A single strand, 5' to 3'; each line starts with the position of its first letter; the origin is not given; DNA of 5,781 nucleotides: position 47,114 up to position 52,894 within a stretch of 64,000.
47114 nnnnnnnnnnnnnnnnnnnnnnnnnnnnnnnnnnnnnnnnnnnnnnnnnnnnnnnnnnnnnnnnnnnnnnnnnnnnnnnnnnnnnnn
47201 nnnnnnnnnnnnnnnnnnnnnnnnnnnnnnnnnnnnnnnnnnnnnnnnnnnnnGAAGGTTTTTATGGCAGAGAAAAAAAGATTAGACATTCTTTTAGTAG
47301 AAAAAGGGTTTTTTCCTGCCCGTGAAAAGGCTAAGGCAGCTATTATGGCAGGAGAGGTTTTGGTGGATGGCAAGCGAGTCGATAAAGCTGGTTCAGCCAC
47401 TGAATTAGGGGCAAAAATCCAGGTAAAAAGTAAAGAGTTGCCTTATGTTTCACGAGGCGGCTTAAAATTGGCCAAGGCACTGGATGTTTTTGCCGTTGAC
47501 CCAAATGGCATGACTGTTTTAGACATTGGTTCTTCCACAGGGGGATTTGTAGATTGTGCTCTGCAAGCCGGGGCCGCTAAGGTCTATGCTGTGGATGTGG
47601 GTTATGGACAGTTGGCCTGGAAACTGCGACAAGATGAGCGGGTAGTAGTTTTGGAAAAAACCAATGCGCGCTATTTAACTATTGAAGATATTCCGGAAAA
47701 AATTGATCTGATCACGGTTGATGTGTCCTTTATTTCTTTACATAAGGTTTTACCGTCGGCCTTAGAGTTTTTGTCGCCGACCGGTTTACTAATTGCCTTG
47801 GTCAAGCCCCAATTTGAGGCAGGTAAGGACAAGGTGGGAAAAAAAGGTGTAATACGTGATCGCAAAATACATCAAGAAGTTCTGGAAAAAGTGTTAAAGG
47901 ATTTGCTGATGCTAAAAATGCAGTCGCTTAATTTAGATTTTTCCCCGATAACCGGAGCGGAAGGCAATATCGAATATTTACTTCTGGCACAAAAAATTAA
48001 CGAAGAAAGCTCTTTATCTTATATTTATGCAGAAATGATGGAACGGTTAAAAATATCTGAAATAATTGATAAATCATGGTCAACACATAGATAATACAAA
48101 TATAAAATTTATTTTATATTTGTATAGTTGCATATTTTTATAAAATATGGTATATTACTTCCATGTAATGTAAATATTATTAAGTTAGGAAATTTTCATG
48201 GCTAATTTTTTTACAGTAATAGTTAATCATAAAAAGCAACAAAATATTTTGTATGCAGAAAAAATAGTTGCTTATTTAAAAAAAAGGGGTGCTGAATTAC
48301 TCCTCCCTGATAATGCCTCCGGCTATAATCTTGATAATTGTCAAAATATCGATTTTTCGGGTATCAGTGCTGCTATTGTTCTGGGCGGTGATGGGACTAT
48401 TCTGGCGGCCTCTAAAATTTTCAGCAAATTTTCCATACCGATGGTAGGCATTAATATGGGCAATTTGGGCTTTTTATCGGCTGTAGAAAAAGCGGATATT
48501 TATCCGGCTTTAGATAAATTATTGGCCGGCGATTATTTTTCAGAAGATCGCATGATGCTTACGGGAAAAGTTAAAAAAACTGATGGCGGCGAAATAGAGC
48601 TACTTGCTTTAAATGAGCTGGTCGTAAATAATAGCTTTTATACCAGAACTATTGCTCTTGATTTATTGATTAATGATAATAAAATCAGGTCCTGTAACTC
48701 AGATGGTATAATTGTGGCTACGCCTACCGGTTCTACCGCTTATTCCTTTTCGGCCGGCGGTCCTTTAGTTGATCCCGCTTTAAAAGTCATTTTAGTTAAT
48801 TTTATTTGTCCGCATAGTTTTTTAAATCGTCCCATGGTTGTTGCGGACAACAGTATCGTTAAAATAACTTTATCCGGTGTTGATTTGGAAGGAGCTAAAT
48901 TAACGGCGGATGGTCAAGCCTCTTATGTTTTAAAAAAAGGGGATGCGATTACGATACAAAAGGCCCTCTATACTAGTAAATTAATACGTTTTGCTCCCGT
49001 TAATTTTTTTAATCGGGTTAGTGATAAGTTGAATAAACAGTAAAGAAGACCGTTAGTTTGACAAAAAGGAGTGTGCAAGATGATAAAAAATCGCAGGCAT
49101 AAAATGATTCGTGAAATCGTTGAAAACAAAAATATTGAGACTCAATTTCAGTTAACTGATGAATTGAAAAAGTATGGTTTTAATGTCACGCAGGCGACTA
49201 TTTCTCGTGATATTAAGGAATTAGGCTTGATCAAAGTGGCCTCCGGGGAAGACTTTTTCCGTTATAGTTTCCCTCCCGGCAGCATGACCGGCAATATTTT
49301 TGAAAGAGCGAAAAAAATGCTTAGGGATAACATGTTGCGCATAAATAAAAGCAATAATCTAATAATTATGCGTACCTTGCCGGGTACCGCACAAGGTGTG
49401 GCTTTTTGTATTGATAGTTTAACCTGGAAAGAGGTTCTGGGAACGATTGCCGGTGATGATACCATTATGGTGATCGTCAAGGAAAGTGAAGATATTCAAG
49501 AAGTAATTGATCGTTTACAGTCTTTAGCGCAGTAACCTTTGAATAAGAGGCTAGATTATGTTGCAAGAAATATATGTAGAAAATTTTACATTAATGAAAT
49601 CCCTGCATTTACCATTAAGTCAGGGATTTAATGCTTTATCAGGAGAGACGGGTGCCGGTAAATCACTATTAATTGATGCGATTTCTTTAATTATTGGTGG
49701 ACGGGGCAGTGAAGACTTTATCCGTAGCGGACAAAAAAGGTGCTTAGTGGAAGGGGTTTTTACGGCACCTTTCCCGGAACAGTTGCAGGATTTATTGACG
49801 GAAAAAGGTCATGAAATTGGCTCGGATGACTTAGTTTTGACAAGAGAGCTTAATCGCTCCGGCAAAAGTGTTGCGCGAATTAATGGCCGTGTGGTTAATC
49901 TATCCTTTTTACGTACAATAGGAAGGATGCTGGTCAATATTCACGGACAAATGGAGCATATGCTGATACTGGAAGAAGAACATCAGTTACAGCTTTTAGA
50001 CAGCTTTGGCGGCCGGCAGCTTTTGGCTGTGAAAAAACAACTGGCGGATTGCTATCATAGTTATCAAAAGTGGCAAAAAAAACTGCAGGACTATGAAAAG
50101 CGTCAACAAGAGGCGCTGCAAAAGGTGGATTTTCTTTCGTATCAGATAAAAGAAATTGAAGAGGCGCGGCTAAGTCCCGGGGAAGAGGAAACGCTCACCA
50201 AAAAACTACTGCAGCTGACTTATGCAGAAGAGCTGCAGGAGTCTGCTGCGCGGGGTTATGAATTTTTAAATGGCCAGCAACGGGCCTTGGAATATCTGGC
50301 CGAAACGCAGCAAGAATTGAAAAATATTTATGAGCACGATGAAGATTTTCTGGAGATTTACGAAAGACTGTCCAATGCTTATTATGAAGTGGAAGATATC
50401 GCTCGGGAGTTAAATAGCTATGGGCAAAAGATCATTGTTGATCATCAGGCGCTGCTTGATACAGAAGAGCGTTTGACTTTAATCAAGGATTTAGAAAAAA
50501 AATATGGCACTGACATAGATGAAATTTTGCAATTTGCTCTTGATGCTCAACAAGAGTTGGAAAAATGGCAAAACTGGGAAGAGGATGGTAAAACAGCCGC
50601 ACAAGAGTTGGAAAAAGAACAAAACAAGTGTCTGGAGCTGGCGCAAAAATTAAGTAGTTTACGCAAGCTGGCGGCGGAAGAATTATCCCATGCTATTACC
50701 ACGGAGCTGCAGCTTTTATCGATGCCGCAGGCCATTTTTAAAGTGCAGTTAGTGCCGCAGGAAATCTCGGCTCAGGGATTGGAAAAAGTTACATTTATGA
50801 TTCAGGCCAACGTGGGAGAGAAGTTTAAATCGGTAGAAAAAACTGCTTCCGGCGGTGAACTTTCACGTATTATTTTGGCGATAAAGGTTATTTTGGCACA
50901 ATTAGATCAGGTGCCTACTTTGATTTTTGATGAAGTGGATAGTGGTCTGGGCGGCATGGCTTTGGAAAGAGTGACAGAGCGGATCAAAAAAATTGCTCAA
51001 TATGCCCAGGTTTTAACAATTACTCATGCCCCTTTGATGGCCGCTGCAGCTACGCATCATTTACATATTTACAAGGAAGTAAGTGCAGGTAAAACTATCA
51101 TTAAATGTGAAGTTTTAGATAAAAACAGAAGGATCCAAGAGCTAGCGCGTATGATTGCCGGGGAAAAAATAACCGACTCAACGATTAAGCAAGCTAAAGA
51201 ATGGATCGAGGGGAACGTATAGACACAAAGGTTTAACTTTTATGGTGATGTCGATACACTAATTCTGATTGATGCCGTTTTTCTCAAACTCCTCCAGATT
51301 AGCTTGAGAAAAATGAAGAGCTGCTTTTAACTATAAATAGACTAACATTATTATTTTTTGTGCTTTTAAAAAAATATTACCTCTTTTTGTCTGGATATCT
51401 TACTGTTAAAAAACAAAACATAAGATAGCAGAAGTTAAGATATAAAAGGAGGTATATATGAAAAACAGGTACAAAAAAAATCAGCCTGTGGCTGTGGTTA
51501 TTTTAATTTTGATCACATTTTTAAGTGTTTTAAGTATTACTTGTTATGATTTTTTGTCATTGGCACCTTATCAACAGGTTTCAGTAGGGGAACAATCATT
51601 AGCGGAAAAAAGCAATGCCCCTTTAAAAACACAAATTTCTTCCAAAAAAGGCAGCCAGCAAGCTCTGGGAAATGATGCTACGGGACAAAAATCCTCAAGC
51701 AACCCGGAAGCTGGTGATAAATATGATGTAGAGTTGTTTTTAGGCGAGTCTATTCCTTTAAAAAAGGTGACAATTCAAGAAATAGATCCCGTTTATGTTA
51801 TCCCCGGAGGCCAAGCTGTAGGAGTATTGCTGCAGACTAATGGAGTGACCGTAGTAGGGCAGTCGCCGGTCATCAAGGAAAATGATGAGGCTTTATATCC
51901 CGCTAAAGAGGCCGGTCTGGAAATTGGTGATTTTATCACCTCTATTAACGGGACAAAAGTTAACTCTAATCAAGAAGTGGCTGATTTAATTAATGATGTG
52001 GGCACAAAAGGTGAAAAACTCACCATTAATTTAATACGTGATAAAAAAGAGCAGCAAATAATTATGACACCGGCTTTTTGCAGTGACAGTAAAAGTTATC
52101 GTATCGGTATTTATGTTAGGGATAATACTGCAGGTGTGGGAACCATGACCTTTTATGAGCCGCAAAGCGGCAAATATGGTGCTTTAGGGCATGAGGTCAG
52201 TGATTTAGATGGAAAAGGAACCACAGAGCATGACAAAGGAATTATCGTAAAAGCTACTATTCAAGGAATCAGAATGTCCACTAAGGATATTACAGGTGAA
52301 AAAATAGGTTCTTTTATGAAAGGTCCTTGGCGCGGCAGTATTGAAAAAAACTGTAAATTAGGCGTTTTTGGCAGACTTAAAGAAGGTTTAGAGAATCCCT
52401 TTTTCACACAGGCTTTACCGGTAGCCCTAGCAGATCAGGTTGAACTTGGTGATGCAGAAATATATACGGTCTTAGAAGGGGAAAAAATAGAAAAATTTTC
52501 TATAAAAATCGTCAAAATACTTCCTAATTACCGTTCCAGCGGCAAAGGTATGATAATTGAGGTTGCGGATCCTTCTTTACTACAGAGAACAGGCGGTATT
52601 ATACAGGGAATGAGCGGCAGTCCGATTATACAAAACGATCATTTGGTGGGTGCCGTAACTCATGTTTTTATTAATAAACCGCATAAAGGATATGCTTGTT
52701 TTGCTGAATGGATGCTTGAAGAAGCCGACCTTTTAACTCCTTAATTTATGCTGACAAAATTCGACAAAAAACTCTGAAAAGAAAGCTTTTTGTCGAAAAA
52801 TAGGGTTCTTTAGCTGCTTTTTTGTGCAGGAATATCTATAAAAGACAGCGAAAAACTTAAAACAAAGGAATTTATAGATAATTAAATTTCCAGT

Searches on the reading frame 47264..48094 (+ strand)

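Call 4: search_protein_families(library=pfam, proteins=[window:47264-48094:+])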
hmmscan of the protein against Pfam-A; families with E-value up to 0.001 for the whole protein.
window:47264-48094:+ (276 aa): 2 families
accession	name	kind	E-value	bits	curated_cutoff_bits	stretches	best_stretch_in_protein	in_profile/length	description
PF01728.25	FtsJ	-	6.2e-48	163.6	24.1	1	61-243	1-180/181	FtsJ-like methyltransferase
PF01479.30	S4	-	8.3e-10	38.7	22.8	1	6-43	2-39/48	S4 domain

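Call 5: search_protein_families(library=ncbifam, proteins=[window:47264-48094:+])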
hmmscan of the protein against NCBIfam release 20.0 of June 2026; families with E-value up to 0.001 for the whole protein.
window:47264-48094:+ (276 aa): 6 families
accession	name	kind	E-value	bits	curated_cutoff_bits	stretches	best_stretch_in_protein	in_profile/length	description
TIGR00478.1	tly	subfamily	1.6e-79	266.5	185.8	1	6-237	1-228/228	TlyA family rRNA (cytidine-2'-O)-methyltransferase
NF049952.1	23rRNACMtaseTlyA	equivalog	1.1e-55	188.7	250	1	6-242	2-234/236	23S rRNA (cytidine-2'-O)-methyltransferase TlyA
TIGR01017.1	rpsD_bact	equivalog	8.6e-06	25.6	177.2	1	5-58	90-143/200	30S ribosomal protein S4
NF003717.0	PRK05327.1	equivalog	1.3e-05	25.2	116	1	5-58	92-145/202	30S ribosomal protein S4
TIGR00438.1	rrmJ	equivalog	0.00021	20.9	300.15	1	55-112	6-65/188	23S rRNA (uridine(2552)-2'-O)-methyltransferase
NF043040.1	corrin_prot_MT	hypoth_equivalog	0.00026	20.5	180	1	62-177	22-146/216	corrinoid protein-associated methyltransferase CpaM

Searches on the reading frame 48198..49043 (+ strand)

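Call 4: search_protein_families(library=pfam, proteins=[window:48198-49043:+])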
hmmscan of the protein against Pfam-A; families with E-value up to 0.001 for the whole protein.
window:48198-49043:+ (281 aa): 2 families
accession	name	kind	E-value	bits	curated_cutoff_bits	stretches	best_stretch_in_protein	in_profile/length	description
PF20143.4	NAD_kinase_C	-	9.1e-30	103.4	23.7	1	138-264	1-125/126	ATP-NAD kinase C-terminal domain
PF01513.26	NAD_kinase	-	1.4e-18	67.9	25.5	1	43-113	60-130/130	ATP-NAD kinase N-terminal domain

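Call 5: search_protein_families(library=ncbifam, proteins=[window:48198-49043:+])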
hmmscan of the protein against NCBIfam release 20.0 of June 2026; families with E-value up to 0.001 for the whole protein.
window:48198-49043:+ (281 aa): 19 families
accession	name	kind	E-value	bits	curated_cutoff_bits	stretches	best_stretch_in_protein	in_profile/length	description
NF010678.0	PRK14076.1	equivalog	6.2e-61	206.9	493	1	5-279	294-568/570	bifunctional NADP phosphatase/NAD kinase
NF002306.0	PRK01231.1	equivalog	1.9e-60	204.5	316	1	9-279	14-290/299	NAD(+) kinase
NF002893.0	PRK03378.1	equivalog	4e-57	193.8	386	1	7-279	10-286/292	NAD(+) kinase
NF002561.0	PRK02155.1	equivalog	7.1e-57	192.9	371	1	10-279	14-286/297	NAD kinase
NF002984.0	PRK03708.1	equivalog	1.1e-54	185.7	326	1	6-280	4-275/277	NAD(+) kinase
NF002892.0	PRK03372.1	equivalog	2.2e-54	184.9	299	1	14-278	17-292/312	NAD kinase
NF002732.0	PRK02649.1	equivalog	8.9e-51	173.2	348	1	45-278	57-289/305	NAD(+) kinase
NF002521.0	PRK01911.1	equivalog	2e-50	171.9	309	1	50-279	58-285/292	NAD kinase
NF002579.0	PRK02231.1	equivalog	5.1e-50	170.5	459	1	10-279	20-295/301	NAD(+) kinase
NF002731.0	PRK02645.1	equivalog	8.4e-50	169.9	312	1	7-279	6-291/305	NAD(+) kinase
NF002255.0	PRK01185.1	subfamily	6e-48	163.3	304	1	6-280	4-267/271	NAD(+) kinase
NF003391.0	PRK04539.1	equivalog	4.6e-47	160.6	470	1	33-278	47-289/296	inorganic polyphosphate/ATP-NAD kinase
NF010679.0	PRK14077.1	equivalog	2.2e-37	129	343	1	20-279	27-284/287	NAD(+) kinase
NF010677.0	PRK14075.1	equivalog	1e-33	117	260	1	57-278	44-250/257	NAD(+) kinase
NF003424.0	PRK04885.1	equivalog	5.2e-27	94.7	220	1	59-277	39-259/265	NAD kinase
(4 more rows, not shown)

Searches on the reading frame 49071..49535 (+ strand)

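Call 4: search_protein_families(library=pfam, proteins=[window:49071-49535:+])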
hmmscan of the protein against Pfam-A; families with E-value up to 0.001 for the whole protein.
window:49071-49535:+ (154 aa): 2 families
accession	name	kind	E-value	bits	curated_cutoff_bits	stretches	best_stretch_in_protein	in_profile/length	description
PF02863.23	Arg_repressor_C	-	4.2e-26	91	25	1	84-150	1-67/68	Arginine repressor, C-terminal domain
PF01316.27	Arg_repressor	-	3.5e-24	84.8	27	1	4-68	1-65/70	Arginine repressor, DNA binding domain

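Call 5: search_protein_families(library=ncbifam, proteins=[window:49071-49535:+])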
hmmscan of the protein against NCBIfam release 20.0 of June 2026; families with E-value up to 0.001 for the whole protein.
window:49071-49535:+ (154 aa): 5 families
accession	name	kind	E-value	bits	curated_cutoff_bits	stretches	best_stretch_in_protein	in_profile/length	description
NF003281.1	PRK04280.1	equivalog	4.7e-47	159.8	182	1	6-152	2-147/148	transcriptional regulator AhrC/ArgR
TIGR01529.1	argR_whole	equivalog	6.9e-45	152.6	130.45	1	8-152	2-145/146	arginine repressor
NF001680.0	PRK00441.1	equivalog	3.4e-44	150.6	184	1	6-152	2-147/150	arginine repressor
NF002880.0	PRK03341.1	equivalog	2.6e-33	115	200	1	4-153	13-167/170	arginine repressor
NF003457.0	PRK05066.1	equivalog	1.2e-20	73.7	194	1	10-152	11-151/156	transcriptional regulator ArgR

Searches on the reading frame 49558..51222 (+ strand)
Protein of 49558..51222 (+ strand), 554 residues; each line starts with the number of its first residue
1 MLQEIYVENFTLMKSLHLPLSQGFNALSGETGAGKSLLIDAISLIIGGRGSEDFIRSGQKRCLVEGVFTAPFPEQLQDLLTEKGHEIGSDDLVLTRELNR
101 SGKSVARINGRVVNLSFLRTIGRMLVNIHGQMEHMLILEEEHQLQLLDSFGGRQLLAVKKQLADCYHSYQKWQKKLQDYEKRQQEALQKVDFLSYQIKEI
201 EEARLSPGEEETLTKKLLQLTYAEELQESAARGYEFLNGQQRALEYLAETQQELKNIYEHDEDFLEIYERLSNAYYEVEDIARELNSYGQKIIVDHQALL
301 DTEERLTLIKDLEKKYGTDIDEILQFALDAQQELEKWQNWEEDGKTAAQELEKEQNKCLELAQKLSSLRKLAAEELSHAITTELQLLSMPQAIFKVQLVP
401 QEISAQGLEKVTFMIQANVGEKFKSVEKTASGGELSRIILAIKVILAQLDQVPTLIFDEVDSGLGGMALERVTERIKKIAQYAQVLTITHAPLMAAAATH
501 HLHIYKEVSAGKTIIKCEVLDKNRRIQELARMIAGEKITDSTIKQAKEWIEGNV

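Call 4: search_protein_families(library=pfam, proteins=[window:49558-51222:+])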
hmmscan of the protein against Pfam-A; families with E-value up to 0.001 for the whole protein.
window:49558-51222:+ (554 aa): 5 families
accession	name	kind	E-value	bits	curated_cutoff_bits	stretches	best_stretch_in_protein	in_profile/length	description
PF02463.25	SMC_N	-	4.5e-22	79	40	1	1-507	1-214/220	RecF/RecN/SMC N terminal domain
PF13175.12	AAA_15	-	5.6e-07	29.9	32.1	1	1-494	1-373/374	AAA ATPase domain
PF13476.12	AAA_23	-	7e-07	30.5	27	0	5-221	2-177/201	AAA domain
PF13304.12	AAA_21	-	1.4e-06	29.1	27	0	438-493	245-301/304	AAA domain, putative AbiEii toxin, Type IV TA system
PF13555.12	AAA_29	-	4.7e-05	23.5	27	1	3-51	2-51/61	P-loop containing region of AAA domain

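Call 5: search_protein_families(library=ncbifam, proteins=[window:49558-51222:+])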
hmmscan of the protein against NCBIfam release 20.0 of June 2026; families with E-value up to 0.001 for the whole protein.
window:49558-51222:+ (554 aa): 12 families
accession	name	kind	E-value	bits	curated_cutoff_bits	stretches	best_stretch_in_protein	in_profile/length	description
TIGR00634.1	recN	equivalog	8.4e-151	503.7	407.85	1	1-551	1-562/563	DNA repair protein RecN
NF008121.0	PRK10869.1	equivalog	1.6e-113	380.2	418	1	1-550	1-551/553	DNA repair protein RecN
TIGR02169.1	SMC_prok_A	equivalog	1e-13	49.9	729.4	2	3-65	3-65/1165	chromosome segregation protein SMC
NF045780.1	TrlF_fam_ATP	equivalog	7.6e-10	38.2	350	1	5-383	293-681/944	TrlF family AAA-like ATPase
TIGR00611.2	recf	equivalog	3e-06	26.7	172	1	2-85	1-89/339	DNA replication/repair protein RecF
TIGR02857.1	CydD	equivalog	1.1e-05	24.6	435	1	406-502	435-527/529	thiol reductant ABC exporter subunit CydD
NF003034.1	PRK03918.1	equivalog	1.2e-05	23.5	700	0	2-43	3-44/878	DNA double-strand break repair ATPase Rad50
TIGR01978.1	sufC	equivalog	1.5e-05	24.5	212.8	0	424-495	139-207/243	Fe-S cluster assembly ATPase SufC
TIGR02324.1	CP_lyasePhnL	equivalog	7.4e-05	22.3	256.3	0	413-497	132-215/224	phosphonate C-P lyase system protein PhnL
TIGR04521.1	ECF_ATPase_2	equivalog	0.00029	20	330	0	430-527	145-240/279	energy-coupling factor transporter ATPase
TIGR02168.1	SMC_prok_B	equivalog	0.0003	18.7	567.35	0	431-491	1093-1153/1181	chromosome segregation protein SMC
NF040873.1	AztA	equivalog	0.0004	20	220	0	429-502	119-189/191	zinc ABC transporter ATP-binding protein AztA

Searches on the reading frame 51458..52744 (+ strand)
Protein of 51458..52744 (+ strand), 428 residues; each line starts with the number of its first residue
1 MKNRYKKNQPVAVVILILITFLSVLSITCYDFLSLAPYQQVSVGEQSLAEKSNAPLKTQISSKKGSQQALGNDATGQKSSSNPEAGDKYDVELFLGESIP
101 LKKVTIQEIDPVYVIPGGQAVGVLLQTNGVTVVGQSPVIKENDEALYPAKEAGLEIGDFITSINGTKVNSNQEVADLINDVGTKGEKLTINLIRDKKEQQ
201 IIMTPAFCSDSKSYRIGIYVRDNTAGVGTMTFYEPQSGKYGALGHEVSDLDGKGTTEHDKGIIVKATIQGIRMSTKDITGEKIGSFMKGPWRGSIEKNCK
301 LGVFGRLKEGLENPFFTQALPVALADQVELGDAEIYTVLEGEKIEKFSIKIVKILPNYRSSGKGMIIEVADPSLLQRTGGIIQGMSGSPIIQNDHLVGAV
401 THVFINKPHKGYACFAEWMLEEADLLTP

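Call 4: search_protein_families(library=pfam, proteins=[window:51458-52744:+])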
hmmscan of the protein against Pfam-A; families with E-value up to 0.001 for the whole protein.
window:51458-52744:+ (428 aa): 5 families
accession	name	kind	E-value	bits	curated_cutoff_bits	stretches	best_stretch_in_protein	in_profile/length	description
PF05580.18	Peptidase_S55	-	2.5e-77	260.1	25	1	213-420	2-210/210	SpoIVB peptidase S55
PF13180.12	PDZ_2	-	1.7e-10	41.4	27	1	147-201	23-76/80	PDZ domain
PF17820.7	PDZ_6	-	1.8e-07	31.2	27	1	148-179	10-41/54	PDZ domain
PF00595.29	PDZ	-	4e-05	24.4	23.2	1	129-190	20-78/81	PDZ domain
PF14685.13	PDZ_Tricorn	-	0.00087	19.7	25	0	148-199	32-83/88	Tricorn protease PDZ domain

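Call 5: search_protein_families(library=ncbifam, proteins=[window:51458-52744:+])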
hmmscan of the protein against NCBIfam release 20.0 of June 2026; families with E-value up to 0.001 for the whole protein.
window:51458-52744:+ (428 aa): 10 families
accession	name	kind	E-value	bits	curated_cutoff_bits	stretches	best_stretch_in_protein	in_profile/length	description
TIGR02860.1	spore_IV_B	equivalog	3e-123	411.7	305.25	1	12-425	7-401/402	SpoIVB peptidase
TIGR02037.1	degP_htrA_DO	subfamily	1.9e-08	33.6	416.2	1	148-215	271-329/434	Do family serine endopeptidase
NF040960.1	MamE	equivalog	1e-07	31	800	1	147-202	478-532/659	magnetosome formation protease MamE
NF041521.1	HhoA_HhoB_HtrA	equivalog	1.2e-06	28.1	450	1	147-205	274-331/335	HhoA/HhoB/HtrA family serine endopeptidase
NF041199.1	trx7_PDZ_seleno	equivalog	9.5e-06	24.8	300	1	112-203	186-270/390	Trx7/PDZ domain-containing (seleno)protein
TIGR00054.1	TIGR00054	equivalog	1.1e-05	24.4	147.55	1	147-223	213-282/421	RIP metalloprotease RseP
TIGR02038.1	protease_degS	equivalog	0.00012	21.4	422.95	1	147-202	289-343/351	outer membrane-stress sensor serine endopeptidase DegS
NF008147.1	PRK10898.1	equivalog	0.00029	20.1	408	1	147-204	290-346/352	outer membrane-stress sensor serine endopeptidase DegS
TIGR00225.1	prc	subfamily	0.00033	19.8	218.6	1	148-202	74-128/335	C-terminal processing peptidase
NF007526.1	PRK10139.1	equivalog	0.00044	19.1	756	1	149-204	304-358/456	serine endoprotease DegQ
